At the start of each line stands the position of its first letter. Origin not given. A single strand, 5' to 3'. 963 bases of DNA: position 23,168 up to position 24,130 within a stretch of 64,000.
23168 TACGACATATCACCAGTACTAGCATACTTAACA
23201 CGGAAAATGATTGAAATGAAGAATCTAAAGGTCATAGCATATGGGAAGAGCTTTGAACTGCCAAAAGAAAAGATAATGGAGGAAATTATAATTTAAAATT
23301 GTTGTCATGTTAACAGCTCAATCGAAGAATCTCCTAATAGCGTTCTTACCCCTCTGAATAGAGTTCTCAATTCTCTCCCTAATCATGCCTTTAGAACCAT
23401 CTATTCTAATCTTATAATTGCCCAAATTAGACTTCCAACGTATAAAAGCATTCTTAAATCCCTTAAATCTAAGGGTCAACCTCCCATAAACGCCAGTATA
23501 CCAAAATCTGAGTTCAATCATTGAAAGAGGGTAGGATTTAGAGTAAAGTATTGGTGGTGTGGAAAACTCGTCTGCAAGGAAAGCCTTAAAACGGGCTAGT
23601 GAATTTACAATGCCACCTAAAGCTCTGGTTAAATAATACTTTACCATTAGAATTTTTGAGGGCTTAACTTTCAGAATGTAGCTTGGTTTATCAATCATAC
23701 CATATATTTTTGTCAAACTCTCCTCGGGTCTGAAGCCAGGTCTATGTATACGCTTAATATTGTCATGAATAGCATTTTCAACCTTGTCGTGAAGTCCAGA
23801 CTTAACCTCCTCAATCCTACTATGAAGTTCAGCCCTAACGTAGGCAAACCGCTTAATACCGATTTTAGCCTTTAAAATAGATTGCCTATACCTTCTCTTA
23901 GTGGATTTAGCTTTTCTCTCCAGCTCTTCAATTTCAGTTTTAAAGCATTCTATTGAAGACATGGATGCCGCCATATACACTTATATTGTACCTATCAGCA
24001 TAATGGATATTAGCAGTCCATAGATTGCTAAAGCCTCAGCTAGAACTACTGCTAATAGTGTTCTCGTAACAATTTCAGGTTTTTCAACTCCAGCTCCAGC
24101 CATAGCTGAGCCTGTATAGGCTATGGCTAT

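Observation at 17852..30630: Respiratory/hydrogenase operon interleaved with A-ATPase membrane subunits, a FAU-1 RNase, a PHP nuclease and DedA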

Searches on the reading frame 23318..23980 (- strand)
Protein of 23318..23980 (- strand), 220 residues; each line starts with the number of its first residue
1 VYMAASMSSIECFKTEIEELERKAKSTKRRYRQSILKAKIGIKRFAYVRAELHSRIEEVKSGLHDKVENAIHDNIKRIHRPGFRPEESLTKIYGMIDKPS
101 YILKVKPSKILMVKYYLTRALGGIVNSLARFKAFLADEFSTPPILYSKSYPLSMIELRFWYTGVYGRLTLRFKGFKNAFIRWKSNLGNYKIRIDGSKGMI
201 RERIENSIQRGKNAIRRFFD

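Call 3: search_protein_families(library=pfam, proteins=[window:23318-23980:-], max_evalue=0.01)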
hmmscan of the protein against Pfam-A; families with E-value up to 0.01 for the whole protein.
window:23318-23980:- (220 aa): 0 families

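Call 6: search_protein_families(library=ncbifam, proteins=[window:23318-23980:-], max_evalue=0.01)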
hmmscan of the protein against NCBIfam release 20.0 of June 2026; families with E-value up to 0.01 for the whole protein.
window:23318-23980:- (220 aa): 0 families

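Call 40: find_homologous_proteins(query=window:23318-23980:-, max_evalue=0.01)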
Query window:23318-23980:- (220 aa): 14 proteins with E <= 0.01 among 194 candidates.
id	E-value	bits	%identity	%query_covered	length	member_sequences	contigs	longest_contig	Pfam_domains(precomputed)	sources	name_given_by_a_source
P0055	6.2e-138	475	100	99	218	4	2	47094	-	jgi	-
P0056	1.3e-111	389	80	97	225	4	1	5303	-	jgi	-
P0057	6.2e-106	371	76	97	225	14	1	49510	-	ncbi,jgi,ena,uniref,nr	ncbi:MAG: hypothetical protein MRT15_01980 [archaeon YNP-LCB-003-016]|uniref:hypothetical protein n=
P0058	7.9e-105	367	78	99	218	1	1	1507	-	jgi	jgi:hypothetical protein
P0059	5.9e-96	338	72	97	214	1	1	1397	-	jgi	jgi:hypothetical protein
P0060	6.8e-90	318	73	97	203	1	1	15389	-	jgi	jgi:hypothetical protein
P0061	1.1e-88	314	73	97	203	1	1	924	-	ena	-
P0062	1.5e-88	314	72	99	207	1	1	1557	-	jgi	jgi:hypothetical protein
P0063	9.0e-87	308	69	99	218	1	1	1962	-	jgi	jgi:acylphosphatase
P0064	1.4e-83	298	68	97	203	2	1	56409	-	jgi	jgi:hypothetical protein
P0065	1.7e-62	229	61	99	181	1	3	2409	-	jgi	jgi:hypothetical protein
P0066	6.5e-53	197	49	93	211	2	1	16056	-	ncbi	ncbi:MAG: hypothetical protein QXX09_00405 [Candidatus Methanomethylicia archaeon]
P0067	5.7e-50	188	48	93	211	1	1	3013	-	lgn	-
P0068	2.8e-40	156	48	100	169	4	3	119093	-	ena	-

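Call 53: predict_structure(alignment_id=A2)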
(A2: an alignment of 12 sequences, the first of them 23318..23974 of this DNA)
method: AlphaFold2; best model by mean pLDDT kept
length: 218 residues; sequences in the alignment: 12
mean_pLDDT: 53.2   pTM: 0.21
mean pLDDT of the five models: 53.2, 53.1, 50.5, 49.5, 47.5
residues with pLDDT >= 90: 0; 70-90: 7; 50-70: 139; < 50: 72
segments of 3 or more residues with pLDDT < 50: 1-5, 90-105, 143-146, 166-193, 216-218
pLDDT, mean of each block of 10 residues (from residue 1): 52 67 68 60 51 53 57 53 51 45 47 55 55 52 50 53 49 47 44 52 58 50
secondary structure, 60 per line:
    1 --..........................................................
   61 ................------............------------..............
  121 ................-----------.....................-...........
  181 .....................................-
elements in order: H3-76 H83-94 H107-136 H148-168 H170-217
